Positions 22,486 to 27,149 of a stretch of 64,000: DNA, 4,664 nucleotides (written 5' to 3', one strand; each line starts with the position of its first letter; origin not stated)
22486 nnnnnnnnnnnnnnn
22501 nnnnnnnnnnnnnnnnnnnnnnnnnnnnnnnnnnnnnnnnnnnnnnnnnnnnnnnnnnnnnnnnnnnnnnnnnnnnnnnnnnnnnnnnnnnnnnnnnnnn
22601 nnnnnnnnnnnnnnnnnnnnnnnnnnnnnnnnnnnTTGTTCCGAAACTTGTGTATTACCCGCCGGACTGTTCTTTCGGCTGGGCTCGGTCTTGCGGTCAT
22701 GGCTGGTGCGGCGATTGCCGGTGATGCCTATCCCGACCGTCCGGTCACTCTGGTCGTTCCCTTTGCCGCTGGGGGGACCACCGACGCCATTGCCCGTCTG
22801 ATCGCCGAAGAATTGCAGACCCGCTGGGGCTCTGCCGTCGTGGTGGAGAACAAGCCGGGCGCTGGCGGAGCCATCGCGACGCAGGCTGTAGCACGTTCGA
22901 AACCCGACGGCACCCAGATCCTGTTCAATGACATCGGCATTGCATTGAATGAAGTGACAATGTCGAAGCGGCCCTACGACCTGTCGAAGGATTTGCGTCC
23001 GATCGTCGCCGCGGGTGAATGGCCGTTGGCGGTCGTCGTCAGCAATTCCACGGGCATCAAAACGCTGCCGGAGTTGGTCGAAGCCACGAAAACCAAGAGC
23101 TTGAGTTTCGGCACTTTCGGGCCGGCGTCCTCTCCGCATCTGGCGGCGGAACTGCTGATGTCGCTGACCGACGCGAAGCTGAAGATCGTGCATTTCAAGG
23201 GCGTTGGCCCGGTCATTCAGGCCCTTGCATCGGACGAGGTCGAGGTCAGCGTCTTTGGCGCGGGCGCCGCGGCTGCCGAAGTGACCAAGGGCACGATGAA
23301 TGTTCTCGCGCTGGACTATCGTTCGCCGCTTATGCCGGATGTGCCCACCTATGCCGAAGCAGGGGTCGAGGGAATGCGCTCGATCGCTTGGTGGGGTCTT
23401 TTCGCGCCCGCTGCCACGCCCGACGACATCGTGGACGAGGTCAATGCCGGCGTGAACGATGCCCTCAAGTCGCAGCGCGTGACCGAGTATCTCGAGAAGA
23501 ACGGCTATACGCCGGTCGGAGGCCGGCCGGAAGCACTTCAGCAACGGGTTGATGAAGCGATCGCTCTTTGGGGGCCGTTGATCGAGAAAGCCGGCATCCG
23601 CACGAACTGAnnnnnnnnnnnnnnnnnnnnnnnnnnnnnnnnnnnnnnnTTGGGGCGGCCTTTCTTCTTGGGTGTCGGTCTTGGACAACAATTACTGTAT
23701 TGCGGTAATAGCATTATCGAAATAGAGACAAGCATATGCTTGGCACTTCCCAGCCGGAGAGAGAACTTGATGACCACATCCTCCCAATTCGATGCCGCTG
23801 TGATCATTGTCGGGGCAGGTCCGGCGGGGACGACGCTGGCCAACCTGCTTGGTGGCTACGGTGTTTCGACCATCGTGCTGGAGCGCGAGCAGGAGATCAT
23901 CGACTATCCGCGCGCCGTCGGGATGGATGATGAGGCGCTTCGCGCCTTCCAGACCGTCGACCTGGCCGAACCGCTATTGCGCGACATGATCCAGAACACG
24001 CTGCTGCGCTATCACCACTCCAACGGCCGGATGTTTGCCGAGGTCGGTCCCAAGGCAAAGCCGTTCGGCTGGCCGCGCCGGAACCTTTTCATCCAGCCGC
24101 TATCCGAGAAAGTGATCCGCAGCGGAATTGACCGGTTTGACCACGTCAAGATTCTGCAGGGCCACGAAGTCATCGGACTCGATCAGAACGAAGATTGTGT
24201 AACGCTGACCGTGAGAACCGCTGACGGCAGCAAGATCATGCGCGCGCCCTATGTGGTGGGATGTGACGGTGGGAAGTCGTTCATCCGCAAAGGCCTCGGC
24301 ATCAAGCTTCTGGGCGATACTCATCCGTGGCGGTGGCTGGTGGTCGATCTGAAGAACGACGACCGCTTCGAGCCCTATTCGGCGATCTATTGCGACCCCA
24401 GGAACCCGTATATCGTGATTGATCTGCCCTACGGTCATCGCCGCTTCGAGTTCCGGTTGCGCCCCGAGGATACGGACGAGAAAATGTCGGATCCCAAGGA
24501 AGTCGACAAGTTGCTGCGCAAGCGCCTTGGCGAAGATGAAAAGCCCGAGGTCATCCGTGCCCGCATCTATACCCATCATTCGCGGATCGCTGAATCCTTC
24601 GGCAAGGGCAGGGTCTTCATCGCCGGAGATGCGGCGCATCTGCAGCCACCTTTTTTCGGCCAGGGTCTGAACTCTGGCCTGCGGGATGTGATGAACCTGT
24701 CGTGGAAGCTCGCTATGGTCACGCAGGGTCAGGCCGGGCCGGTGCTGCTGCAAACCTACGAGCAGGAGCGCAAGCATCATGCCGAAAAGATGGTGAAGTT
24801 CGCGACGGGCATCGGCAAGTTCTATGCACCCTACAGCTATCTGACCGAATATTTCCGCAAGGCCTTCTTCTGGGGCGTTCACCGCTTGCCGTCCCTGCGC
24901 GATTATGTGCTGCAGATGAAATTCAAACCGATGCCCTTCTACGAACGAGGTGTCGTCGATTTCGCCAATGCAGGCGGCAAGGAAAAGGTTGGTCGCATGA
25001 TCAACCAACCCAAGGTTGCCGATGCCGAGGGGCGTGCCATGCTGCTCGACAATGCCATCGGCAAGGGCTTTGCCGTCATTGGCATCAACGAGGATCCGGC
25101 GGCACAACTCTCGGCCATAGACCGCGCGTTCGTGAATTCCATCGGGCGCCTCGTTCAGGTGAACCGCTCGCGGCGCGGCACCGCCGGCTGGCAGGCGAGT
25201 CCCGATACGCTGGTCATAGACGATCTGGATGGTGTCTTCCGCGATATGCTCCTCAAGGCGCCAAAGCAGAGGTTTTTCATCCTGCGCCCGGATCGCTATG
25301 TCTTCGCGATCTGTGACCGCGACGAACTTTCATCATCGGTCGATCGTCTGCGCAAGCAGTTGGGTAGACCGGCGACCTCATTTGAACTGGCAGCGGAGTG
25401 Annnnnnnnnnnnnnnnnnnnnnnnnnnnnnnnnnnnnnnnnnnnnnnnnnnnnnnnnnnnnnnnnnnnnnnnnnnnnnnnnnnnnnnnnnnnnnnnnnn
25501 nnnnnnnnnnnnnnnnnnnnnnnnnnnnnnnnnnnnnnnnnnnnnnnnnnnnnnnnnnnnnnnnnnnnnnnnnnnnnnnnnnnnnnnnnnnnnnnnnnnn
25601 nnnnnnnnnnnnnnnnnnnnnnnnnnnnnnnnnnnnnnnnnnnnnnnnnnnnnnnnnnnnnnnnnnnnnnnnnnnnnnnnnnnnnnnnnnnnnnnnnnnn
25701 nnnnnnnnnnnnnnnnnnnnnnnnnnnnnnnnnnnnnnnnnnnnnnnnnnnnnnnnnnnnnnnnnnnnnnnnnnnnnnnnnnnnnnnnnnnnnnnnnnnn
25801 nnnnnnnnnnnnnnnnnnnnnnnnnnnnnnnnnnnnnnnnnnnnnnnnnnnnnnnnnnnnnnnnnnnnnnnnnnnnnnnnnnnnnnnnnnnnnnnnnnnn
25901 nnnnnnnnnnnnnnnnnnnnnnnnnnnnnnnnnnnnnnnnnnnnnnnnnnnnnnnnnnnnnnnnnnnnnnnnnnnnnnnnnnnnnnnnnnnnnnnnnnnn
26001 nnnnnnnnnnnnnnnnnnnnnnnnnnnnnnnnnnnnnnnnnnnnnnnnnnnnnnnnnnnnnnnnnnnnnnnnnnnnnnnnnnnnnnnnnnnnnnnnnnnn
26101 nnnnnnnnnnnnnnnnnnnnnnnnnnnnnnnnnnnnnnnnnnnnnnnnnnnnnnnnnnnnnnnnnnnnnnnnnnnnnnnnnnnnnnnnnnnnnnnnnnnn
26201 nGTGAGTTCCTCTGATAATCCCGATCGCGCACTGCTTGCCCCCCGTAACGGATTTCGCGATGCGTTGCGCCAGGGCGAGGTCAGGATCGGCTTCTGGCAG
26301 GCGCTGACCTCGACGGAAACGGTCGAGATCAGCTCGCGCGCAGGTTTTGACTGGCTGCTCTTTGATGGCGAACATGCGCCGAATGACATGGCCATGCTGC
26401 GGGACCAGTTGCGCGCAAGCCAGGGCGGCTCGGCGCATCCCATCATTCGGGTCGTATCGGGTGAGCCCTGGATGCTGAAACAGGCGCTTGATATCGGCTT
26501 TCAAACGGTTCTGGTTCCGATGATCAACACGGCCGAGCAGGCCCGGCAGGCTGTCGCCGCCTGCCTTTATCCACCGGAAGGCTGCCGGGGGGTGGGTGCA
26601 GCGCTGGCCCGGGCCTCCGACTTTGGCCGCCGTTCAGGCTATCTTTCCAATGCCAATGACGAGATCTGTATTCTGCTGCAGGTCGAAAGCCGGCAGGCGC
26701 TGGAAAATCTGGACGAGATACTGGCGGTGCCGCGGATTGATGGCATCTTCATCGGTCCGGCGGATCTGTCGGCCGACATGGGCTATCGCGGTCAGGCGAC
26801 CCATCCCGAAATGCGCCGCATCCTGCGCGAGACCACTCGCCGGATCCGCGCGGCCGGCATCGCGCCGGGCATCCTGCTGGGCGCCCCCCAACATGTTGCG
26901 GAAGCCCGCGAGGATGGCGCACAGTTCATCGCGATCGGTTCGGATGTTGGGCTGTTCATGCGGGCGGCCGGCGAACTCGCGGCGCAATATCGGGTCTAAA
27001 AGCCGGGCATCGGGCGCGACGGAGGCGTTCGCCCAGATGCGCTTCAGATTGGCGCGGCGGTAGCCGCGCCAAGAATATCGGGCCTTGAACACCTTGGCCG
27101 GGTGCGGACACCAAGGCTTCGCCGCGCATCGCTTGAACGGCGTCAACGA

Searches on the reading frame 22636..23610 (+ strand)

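Call 12: search_protein_families(library=pfam, proteins=[window:22636-23610:+], max_evalue=0.00001)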
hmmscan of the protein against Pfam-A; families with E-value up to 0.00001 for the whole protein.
window:22636-23610:+ (324 aa): 1 family
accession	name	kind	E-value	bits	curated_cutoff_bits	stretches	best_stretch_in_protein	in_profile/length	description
PF03401.19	TctC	-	2.5e-48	165.4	27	1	52-320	1-273/274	Tripartite tricarboxylate transporter family receptor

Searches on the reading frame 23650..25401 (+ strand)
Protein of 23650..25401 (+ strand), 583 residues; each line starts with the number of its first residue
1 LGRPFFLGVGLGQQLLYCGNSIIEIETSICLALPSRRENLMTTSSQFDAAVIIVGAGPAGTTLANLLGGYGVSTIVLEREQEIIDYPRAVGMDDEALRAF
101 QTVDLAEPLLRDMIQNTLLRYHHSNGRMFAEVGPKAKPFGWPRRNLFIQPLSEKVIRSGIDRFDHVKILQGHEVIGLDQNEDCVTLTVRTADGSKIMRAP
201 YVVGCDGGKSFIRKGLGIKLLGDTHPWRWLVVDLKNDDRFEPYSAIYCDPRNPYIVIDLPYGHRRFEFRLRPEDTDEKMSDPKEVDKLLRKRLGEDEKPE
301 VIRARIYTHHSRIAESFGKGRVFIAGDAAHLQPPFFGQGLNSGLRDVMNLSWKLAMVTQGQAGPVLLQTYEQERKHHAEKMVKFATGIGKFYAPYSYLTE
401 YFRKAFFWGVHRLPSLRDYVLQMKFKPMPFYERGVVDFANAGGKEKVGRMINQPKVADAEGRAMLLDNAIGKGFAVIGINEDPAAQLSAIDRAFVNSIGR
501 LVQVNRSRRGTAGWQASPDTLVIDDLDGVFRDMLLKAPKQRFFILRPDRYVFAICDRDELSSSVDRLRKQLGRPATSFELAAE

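Call 12: search_protein_families(library=pfam, proteins=[window:23650-25401:+], max_evalue=0.00001)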
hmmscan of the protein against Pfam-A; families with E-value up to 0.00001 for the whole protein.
window:23650-25401:+ (583 aa): 1 family
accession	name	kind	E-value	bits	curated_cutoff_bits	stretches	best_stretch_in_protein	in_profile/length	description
PF01494.25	FAD_binding_3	-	1.1e-69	235.8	22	1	49-385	2-349/349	FAD binding domain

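Call 52: search_protein_families(library=ncbifam, proteins=[window:23650-25401:+], max_evalue=1e-10)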
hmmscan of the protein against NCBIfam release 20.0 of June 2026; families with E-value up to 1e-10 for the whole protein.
window:23650-25401:+ (583 aa): 42 families (the best 25 are shown)
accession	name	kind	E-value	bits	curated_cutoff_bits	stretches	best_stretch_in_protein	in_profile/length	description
NF004831.0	PRK06183.1-5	equivalog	2.2e-206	686.7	546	1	41-575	1-552/568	bifunctional 3-(3-hydroxy-phenyl)propionate/3-hydroxycinnamic acid hydroxylase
NF004828.0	PRK06183.1-2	equivalog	2.3e-150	501.6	853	1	43-555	7-518/568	bifunctional 3-(3-hydroxy-phenyl)propionate/3-hydroxycinnamic acid hydroxylase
NF004830.0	PRK06183.1-4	equivalog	3.5e-146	488.1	1135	2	44-440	14-411/617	bifunctional 3-(3-hydroxy-phenyl)propionate/3-hydroxycinnamic acid hydroxylase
NF004827.0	PRK06183.1-1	equivalog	4.6e-138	461.1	966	1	44-571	11-539/554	bifunctional 3-(3-hydroxy-phenyl)propionate/3-hydroxycinnamic acid hydroxylase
NF004829.0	PRK06183.1-3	subfamily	5.3e-120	401.6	390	1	44-574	4-515/520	bifunctional 3-(3-hydroxy-phenyl)propionate/3-hydroxycinnamic acid hydroxylase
NF006002.0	PRK08132.1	subfamily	8.6e-72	242.2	416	1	41-565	18-541/552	FAD-dependent oxidoreductase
NF004832.0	PRK06184.1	subfamily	1.2e-59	202.5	476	1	47-573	5-500/506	hypothetical protein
NF004780.0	PRK06126.1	subfamily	8.3e-58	196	445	1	148-388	125-372/552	hypothetical protein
NF033145.1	rif_monoox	equivalog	2e-46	158.8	800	1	51-383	3-332/472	rifampin monooxygenase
NF006092.0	PRK08244.1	equivalog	3.4e-44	151.3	644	1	48-383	2-335/494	monooxygenase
NF005303.0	PRK06834.1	subfamily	2.9e-42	144.9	625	1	48-383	3-328/488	hypothetical protein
NF046068.1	AkvoneHdxseDnrF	equivalog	1e-39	136.7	650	1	51-383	1-351/439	aklavinone 12-hydroxylase DnrF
NF046069.1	AkvoneHdxseRdmE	equivalog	2.3e-38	132.3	700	1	51-383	1-352/521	aklavinone 12-hydroxylase RdmE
NF006144.0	PRK08294.1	subfamily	2.5e-34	118.6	560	1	320-386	340-406/637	phenol 2-monooxygenase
NF045577.1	FAD_mono_MbnF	equivalog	4.5e-34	117.9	800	1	172-379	136-352/531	methanobactin biosynthesis FAD monooxygenase MbnF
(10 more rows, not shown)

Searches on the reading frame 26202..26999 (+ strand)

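Call 13: search_protein_families(library=pfam, proteins=[window:26202-26999:+], max_evalue=0.00001)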
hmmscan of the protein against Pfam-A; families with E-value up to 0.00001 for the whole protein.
window:26202-26999:+ (265 aa): 1 family
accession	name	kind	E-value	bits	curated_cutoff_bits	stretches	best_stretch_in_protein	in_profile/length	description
PF03328.21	HpcH_HpaI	-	6.1e-55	186.3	25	1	28-254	1-220/221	HpcH/HpaI aldolase/citrate lyase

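Call 52: search_protein_families(library=ncbifam, proteins=[window:26202-26999:+], max_evalue=1e-10)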
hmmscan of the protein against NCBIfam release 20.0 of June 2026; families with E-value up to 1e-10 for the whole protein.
window:26202-26999:+ (265 aa): 4 families
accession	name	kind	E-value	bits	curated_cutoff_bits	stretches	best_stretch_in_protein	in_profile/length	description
TIGR02311.1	HpaI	equivalog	7.3e-95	317.1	368.8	1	16-263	1-248/249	4-hydroxy-2-oxoheptanedioate aldolase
NF007521.0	PRK10128.1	equivalog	1.7e-83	280.3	441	1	16-256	7-247/267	2-keto-3-deoxy-L-rhamnonate aldolase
NF007849.0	PRK10558.1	equivalog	3.1e-77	259.4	393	1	16-264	8-255/256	2-dehydro-3-deoxyglucarate aldolase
TIGR03239.1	GarL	equivalog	6.4e-77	258.5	406.75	1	16-264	1-248/249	2-dehydro-3-deoxyglucarate aldolase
